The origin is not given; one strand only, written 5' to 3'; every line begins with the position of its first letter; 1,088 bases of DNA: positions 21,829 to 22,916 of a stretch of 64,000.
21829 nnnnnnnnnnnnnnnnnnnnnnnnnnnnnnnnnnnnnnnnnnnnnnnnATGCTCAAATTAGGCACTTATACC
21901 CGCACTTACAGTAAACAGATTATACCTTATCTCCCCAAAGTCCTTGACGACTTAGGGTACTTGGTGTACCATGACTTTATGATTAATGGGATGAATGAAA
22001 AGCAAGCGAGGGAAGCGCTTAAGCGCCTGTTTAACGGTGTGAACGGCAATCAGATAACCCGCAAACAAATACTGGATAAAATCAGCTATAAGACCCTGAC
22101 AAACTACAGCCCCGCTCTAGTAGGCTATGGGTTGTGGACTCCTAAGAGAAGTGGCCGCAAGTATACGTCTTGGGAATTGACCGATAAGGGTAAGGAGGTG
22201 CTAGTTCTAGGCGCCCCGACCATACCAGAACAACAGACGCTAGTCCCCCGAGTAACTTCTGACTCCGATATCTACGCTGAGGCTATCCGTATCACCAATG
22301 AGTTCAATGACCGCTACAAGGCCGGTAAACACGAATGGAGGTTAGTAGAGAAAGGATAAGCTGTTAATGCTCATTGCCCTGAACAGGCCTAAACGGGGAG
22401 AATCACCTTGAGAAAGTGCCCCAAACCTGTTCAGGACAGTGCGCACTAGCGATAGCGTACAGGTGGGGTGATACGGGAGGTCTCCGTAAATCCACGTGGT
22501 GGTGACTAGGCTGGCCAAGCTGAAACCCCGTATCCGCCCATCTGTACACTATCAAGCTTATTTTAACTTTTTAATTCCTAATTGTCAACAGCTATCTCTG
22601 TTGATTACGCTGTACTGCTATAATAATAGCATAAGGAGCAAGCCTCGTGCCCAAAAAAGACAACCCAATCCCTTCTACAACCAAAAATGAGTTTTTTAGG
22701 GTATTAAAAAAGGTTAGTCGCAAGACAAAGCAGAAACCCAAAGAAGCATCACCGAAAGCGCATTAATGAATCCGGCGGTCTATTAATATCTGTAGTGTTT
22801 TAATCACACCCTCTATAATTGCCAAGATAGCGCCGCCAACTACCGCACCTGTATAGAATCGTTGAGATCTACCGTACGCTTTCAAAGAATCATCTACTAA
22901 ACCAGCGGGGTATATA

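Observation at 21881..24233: Fresh IS1595-family insertion with passenger genes, landed 4 nt upstream of the lamin-tail-domain gene start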

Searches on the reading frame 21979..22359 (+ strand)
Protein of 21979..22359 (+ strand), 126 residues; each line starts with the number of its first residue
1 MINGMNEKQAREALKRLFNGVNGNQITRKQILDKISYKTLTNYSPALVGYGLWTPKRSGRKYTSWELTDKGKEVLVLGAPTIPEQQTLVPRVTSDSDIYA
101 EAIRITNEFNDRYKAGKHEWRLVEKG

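Call 18: find_encoding_contigs(protein=window:21979-22359:+, flank=5000, max_places=10)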
Protein window:21979-22359:+ (126 aa): 12 contigs read that carry it; 7 places shown.
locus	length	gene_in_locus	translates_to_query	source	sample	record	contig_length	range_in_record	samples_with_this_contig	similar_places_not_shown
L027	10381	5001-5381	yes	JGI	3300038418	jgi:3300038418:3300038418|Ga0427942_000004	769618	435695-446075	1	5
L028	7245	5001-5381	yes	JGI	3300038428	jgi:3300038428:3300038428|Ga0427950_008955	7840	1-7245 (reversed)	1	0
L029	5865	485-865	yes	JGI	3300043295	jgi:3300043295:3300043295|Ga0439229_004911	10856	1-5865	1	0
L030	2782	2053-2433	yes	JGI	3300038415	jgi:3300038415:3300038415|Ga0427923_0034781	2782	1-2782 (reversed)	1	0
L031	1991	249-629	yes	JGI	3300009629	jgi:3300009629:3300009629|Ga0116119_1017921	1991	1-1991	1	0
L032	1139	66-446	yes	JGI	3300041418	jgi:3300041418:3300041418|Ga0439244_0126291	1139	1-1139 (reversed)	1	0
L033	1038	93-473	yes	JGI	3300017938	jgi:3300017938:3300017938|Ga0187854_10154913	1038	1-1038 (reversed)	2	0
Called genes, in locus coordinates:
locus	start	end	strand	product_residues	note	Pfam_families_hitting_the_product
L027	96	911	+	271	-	-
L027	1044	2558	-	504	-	PF12072:RNase_Y_N, PF22891:KH_PNO1_2nd (weak), PF00013:KH_1 (weak), PF01966:HD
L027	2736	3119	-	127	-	PF00814:TsaD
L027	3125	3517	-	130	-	PF02367:TsaE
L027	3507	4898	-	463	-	PF00932:LTD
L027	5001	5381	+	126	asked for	-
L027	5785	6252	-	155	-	-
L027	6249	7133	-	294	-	PF12760:Zn_ribbon_IS1595 (faint), PF12762:DDE_Tnp_IS1595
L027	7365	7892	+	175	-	-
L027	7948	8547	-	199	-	PF27462:RecX_N, PF21982:RecX_HTH1 (faint), PF02631:RecX_HTH2 (weak)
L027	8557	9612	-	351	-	PF07224:Chlorophyllase (weak), PF00756:Esterase (weak), PF01738:DLH (weak), PF12146:Hydrolase_4, PF20434:BD-FAE (weak), PF00561:Abhydrolase_1, PF12697:Abhydrolase_6, PF00326:Peptidase_S9, +1 more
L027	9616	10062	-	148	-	-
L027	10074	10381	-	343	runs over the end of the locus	PF00154:RecA_N, PF06745:ATPase (weak), PF08423:Rad51, PF13481:AAA_25 (weak), PF27531:MT3502_N (weak), PF01637:ATPase_2 (weak), PF21096:RecA_C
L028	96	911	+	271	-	-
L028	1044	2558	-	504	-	PF12072:RNase_Y_N, PF22891:KH_PNO1_2nd (weak), PF00013:KH_1 (weak), PF01966:HD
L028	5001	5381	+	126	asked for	-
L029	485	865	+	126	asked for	-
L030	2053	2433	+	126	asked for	-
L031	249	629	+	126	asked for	-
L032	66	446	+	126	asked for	-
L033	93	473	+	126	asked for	-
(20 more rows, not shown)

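Call 22: find_homologous_proteins(query=window:21979-22359:+, max_evalue=0.001)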
Query window:21979-22359:+ (126 aa): 1 proteins with E <= 0.001 among 4 candidates.
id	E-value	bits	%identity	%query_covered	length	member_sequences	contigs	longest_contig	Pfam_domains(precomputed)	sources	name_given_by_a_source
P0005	4.4e-78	277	100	100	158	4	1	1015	-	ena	-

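Call 55: predict_structure(protein=window:21979-22359:+)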
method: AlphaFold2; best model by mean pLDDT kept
length: 126 residues; sequences in the alignment: 1
mean_pLDDT: 40.5   pTM: 0.31
mean pLDDT of the five models: 40.5, 37.9, 37.7, 36.6, 35.2
residues with pLDDT >= 90: 0; 70-90: 0; 50-70: 18; < 50: 108
segments of 3 or more residues with pLDDT < 50: 1-99, 121-126
pLDDT, mean of each block of 10 residues (from residue 1): 37 42 38 36 34 32 42 42 31 43 54 53 44
secondary structure, 60 per line:
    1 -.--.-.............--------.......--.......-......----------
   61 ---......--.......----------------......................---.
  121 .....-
elements in order: H7-19 H28-34 H37-43 H45-50 E64-69 E72-78 H95-116 E120-125

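Call 91: search_solved_structures(query=A7, max_evalue=10)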
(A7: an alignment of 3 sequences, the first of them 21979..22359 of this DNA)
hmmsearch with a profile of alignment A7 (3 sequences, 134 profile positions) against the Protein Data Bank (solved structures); distinct sequences matched with E-value up to 10: 2.
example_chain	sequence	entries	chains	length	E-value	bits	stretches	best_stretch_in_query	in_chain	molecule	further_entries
9fa0_B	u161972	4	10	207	0.075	16.4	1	18-82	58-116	ScoC | HTH-type transcriptional regulator Hpr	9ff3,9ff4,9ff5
1xma_A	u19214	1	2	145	1.2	12.5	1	26-78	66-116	Predicted transcriptional regulator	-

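Call 100: search_protein_families(library=padloc, proteins=[window:21979-22359:+], max_evalue=1)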
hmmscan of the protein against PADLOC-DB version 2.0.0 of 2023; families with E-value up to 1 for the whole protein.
window:21979-22359:+ (126 aa): 0 families

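Call 105: find_encoding_contigs(protein=P0005, flank=3000, max_places=6)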
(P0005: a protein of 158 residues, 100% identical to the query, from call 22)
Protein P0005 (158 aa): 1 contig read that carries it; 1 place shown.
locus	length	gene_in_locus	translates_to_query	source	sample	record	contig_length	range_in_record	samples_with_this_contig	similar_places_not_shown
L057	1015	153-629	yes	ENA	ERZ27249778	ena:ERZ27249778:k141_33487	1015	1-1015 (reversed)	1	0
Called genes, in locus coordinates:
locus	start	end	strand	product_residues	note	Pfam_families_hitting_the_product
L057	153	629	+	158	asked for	-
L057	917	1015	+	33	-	?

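Call 109: find_related_loci(query=A7, collection=viral_contigs, flank=3000)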
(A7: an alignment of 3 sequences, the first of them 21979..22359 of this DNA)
Query A7 (126 aa) in viral_contigs; peptide patterns used: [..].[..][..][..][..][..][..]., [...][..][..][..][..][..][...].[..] (x = any residue, [..] = any of these).
225 stretches matched a pattern, but none encodes a relative of the query by tblastn (E <= 1e-3).

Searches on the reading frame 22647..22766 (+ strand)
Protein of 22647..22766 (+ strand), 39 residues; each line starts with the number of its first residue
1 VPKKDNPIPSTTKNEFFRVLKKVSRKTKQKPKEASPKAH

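Call 7: search_protein_families(library=pfam, proteins=[window:22647-22766:+], max_evalue=1)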
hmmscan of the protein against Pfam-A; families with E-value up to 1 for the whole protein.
window:22647-22766:+ (39 aa): 0 families

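Call 11: search_protein_families(library=ncbifam, proteins=[window:22647-22766:+], max_evalue=1)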
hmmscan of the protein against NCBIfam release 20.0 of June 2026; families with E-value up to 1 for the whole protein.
window:22647-22766:+ (39 aa): 0 families

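Call 12: search_protein_families(library=phrogs, proteins=[window:22647-22766:+], max_evalue=1)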
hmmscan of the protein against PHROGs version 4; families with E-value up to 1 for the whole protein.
window:22647-22766:+ (39 aa): 2 families
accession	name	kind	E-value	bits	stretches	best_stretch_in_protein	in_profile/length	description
phrog_3626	-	unknown function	0.082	14.1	1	4-29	48-73/82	-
phrog_8042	-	unknown function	0.17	12.9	1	7-26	31-51/68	-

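Call 39: find_related_loci(query=A1, collection=metagenome_contigs, flank=4000)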
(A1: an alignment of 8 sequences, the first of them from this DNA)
Query A1 (39 aa) in metagenome_contigs; peptide patterns used: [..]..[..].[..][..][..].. (x = any residue, [..] = any of these).
532 stretches matched a pattern; 7 encode a relative of the query (tblastn E <= 1e-3); 7 distinct loci.
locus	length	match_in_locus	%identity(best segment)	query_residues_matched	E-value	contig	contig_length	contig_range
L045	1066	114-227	74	1-37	6e-14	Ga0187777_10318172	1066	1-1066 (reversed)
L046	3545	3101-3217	56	1-39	1e-8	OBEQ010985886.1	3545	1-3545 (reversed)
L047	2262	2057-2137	67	1-27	1e-7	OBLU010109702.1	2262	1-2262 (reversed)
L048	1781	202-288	69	1-28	3e-7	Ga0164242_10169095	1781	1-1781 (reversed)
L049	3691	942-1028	59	1-29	4e-6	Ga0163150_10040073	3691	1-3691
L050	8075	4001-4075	63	3-29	4e-6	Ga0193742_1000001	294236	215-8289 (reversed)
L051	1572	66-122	74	10-28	5e-6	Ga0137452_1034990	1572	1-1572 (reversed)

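Call 70: search_protein_representatives(protein=window:22647-22763:+)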
Query: 39 residues. Proteins with E-value up to 0.001 (for the whole library): 1; up to 1e-10: 0; up to 1e-30: 0. The best 1 are listed.
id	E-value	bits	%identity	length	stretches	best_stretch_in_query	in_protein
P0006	2.3e-05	39.6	65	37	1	1-34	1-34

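Call 100: search_protein_families(library=padloc, proteins=[window:22647-22766:+], max_evalue=1)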
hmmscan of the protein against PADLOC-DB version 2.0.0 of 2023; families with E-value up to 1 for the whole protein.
window:22647-22766:+ (39 aa): 0 families

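Call 103: search_solved_structures(query=A1, max_evalue=10)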
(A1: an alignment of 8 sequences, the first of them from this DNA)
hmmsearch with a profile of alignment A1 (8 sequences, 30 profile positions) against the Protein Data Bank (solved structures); distinct sequences matched with E-value up to 10: 11.
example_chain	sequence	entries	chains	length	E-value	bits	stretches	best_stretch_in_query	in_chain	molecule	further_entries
8ebt_J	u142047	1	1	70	0.022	17.8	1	10-24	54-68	Centrin-2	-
2a4j_A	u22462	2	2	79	0.084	15.9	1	10-24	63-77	Centrin 2 | Centrin-2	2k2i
1m39_A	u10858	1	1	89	0.1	15.6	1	10-24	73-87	Caltractin, isoform 1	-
4v8p_BK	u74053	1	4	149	0.17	14.9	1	3-22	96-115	60S RIBOSOMAL PROTEIN L27A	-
3kf9_A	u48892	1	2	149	0.3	14.1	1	14-24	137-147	Caltractin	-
8b2e_A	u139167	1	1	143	1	12.4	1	12-24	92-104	Muramidase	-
2obh_A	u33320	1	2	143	1.6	11.7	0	10-22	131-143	Centrin-2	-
9y6s_9S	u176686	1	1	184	1.7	11.7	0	10-24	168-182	Centrin, putative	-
28js_K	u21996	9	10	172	1.8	11.6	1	10-24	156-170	Centrin-2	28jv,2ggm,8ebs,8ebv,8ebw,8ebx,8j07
7plm_A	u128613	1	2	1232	1.9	11.5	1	12-21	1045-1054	Pyruvate:ferredoxin oxidoreductase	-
1b0p_A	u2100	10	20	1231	1.9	11.5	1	12-21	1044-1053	PROTEIN (PYRUVATE-FERREDOXIN OXIDOREDUCTASE) | Pyruvate-Ferredoxin Oxidoreductase | PYRUVATE FERREDOXIN OXIDOREDUCTASE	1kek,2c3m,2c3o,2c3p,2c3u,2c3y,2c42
